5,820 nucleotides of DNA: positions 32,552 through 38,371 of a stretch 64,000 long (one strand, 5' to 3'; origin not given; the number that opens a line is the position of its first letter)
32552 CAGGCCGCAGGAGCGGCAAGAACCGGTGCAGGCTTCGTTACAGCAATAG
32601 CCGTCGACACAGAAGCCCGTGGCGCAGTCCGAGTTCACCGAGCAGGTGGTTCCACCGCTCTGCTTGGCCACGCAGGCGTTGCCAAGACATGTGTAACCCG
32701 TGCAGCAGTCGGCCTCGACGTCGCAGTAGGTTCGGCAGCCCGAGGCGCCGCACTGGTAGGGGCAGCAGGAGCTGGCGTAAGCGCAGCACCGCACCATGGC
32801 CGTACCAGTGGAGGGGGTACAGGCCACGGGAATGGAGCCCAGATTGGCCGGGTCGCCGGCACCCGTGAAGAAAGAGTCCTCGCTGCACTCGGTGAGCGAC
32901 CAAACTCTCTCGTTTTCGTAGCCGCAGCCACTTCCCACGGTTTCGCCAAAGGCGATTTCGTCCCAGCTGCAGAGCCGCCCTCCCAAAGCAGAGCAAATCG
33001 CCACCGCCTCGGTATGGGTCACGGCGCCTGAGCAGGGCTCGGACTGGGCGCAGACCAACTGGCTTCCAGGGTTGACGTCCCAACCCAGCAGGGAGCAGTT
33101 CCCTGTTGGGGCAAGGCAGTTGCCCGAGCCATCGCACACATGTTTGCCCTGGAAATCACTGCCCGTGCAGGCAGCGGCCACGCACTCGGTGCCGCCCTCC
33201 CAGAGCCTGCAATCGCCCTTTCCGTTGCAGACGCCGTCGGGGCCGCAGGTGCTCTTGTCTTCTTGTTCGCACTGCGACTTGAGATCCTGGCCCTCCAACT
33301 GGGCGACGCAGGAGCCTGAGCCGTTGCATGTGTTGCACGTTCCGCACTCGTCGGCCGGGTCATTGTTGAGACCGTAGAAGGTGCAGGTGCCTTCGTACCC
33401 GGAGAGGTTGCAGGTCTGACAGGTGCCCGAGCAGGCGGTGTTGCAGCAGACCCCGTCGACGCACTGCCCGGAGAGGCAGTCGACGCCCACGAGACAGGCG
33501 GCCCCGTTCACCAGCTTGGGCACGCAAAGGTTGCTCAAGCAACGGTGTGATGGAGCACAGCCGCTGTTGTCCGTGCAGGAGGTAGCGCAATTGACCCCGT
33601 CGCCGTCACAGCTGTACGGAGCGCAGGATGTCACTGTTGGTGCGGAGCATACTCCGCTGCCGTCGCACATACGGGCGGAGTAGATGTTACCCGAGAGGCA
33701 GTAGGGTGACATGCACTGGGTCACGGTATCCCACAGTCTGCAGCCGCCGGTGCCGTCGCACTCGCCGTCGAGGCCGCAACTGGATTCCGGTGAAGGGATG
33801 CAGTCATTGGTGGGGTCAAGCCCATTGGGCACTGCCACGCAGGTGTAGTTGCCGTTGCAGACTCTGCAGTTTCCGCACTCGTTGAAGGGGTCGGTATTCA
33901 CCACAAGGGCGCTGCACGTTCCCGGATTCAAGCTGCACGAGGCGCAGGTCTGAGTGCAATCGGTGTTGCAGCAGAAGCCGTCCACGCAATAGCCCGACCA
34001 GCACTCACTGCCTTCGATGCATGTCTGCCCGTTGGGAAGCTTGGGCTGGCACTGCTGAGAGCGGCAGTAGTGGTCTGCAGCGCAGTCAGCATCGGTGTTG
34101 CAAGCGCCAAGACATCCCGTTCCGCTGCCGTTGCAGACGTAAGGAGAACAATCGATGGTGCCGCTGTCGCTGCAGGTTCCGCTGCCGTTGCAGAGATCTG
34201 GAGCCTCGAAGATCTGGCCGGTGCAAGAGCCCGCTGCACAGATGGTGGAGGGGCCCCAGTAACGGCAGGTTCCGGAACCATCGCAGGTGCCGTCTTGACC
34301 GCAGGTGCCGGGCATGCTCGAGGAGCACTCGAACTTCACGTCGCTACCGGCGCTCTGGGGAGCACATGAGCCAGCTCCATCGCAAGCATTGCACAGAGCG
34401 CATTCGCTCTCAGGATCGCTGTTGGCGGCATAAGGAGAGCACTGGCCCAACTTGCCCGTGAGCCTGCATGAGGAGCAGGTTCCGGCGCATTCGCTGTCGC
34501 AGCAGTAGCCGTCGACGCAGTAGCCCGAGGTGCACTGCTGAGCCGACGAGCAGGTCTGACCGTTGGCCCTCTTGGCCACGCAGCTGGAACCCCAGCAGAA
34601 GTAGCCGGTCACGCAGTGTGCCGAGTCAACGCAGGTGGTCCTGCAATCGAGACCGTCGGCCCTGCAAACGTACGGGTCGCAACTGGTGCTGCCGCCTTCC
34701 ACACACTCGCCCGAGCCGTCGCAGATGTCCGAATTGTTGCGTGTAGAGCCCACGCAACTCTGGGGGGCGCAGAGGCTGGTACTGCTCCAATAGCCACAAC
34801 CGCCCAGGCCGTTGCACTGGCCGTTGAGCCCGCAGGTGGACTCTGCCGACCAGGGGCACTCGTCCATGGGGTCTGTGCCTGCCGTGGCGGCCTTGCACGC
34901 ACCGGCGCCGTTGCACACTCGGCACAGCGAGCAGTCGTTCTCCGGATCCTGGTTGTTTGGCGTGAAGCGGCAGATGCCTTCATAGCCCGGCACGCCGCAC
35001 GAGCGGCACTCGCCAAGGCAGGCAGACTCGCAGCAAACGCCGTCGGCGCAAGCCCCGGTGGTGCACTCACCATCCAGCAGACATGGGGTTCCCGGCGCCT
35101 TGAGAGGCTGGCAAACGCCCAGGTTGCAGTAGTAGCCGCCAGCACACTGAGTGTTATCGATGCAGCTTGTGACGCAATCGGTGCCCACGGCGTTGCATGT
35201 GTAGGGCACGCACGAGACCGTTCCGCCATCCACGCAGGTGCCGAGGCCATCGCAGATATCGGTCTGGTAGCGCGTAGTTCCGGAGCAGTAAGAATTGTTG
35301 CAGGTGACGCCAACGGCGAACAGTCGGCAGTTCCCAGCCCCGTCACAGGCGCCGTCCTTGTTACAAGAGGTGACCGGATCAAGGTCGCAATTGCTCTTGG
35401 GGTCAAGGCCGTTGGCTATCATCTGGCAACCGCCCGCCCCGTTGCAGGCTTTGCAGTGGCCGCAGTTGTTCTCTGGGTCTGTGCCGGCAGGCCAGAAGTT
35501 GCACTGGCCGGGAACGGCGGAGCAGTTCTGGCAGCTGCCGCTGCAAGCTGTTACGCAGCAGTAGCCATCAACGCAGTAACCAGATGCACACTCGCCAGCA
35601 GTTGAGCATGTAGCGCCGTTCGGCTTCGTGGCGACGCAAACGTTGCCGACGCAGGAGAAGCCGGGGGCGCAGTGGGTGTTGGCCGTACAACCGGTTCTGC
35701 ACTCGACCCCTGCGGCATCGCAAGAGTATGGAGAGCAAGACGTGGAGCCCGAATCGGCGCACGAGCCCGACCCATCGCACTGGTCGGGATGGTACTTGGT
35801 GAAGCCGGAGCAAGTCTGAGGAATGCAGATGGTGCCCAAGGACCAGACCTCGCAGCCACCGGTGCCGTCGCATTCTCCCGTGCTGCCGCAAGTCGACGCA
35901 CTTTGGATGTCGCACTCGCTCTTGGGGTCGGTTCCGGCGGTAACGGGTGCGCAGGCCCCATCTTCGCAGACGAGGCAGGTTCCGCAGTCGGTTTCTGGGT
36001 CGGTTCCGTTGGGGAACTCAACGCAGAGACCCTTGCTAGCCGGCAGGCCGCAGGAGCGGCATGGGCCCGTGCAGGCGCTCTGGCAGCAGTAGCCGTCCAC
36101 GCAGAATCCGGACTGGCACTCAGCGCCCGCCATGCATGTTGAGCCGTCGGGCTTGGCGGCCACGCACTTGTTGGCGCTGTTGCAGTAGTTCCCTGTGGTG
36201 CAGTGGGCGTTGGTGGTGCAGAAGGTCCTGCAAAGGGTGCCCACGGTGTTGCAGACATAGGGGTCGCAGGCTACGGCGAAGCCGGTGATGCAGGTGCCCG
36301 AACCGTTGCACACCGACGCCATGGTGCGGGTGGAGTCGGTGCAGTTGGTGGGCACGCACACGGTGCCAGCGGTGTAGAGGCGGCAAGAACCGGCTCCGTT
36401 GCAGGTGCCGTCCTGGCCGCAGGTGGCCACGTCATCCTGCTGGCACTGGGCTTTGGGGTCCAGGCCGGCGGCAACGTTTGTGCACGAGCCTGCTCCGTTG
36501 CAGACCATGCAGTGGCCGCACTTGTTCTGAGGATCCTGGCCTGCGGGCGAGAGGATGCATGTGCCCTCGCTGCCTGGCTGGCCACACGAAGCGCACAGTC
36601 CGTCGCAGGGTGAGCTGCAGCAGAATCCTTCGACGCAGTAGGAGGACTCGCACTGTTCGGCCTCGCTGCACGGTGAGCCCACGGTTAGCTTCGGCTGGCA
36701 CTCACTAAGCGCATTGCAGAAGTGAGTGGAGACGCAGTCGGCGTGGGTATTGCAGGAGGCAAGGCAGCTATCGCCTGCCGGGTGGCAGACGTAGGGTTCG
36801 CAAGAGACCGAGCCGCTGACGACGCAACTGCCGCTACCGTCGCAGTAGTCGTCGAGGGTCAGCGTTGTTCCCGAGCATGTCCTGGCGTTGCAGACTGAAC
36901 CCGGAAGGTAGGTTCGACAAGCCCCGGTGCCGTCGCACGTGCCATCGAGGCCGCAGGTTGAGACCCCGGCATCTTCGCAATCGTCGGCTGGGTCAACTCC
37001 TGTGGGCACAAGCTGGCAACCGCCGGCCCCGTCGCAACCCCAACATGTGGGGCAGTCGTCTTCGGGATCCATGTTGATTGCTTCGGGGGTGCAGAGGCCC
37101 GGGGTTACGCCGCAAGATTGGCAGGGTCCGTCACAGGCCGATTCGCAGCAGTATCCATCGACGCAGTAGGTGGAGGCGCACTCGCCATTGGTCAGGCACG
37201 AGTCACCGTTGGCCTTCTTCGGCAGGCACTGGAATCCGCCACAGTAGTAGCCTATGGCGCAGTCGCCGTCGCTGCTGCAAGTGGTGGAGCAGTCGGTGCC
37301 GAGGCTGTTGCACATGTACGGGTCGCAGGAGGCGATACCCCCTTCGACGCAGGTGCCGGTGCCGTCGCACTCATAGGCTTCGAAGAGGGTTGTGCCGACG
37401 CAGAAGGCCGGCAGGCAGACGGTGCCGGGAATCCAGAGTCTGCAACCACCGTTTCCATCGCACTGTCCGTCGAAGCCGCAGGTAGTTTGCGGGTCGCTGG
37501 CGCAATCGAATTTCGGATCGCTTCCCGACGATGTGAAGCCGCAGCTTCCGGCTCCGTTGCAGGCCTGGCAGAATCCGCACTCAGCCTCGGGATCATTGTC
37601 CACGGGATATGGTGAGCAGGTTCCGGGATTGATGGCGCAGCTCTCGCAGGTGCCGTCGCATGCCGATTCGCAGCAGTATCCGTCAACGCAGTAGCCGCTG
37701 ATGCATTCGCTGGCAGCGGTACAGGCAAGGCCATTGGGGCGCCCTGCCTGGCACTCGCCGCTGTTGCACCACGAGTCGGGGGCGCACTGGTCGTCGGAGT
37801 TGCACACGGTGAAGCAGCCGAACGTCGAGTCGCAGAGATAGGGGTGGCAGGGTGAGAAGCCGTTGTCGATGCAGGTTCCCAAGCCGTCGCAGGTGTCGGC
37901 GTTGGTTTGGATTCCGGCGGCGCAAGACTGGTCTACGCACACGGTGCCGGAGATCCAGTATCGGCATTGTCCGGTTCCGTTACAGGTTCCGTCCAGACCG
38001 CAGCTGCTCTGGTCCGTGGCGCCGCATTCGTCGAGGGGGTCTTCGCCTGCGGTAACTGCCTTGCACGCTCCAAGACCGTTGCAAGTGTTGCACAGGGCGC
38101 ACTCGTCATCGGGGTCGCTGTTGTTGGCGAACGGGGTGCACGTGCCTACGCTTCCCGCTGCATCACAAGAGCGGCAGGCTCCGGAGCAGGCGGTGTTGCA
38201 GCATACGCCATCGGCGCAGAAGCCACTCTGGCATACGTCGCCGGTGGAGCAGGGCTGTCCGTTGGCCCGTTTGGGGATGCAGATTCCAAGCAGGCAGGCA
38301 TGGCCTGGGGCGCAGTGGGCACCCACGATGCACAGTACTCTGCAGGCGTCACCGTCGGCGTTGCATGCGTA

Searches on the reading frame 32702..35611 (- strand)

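Call 6: search_protein_families(library=pfam, proteins=[window:32702-35611:-], max_evalue=0.01)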
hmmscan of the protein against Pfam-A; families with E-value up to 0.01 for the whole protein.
window:32702-35611:- (970 aa): 1 family
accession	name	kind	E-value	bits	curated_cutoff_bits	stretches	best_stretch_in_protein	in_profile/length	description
PF23416.1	DUF7107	-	0.0048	17.6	24.6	1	504-548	2-47/48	Domain of unknown function (DUF7107)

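Call 10: search_protein_families(library=ncbifam, proteins=[window:32702-35611:-], max_evalue=0.01)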
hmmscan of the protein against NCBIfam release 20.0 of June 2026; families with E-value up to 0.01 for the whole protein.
window:32702-35611:- (970 aa): 0 families

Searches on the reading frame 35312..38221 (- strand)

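Call 6: search_protein_families(library=pfam, proteins=[window:35312-38221:-], max_evalue=0.01)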
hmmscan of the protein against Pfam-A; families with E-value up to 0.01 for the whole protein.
window:35312-38221:- (970 aa): 1 family
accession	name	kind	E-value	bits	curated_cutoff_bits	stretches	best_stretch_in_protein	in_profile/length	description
PF23416.1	DUF7107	-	0.00043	21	24.6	2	140-184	2-47/48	Domain of unknown function (DUF7107)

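Call 10: search_protein_families(library=ncbifam, proteins=[window:35312-38221:-], max_evalue=0.01)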
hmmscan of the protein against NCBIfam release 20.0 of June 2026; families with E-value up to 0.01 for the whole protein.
window:35312-38221:- (970 aa): 0 families
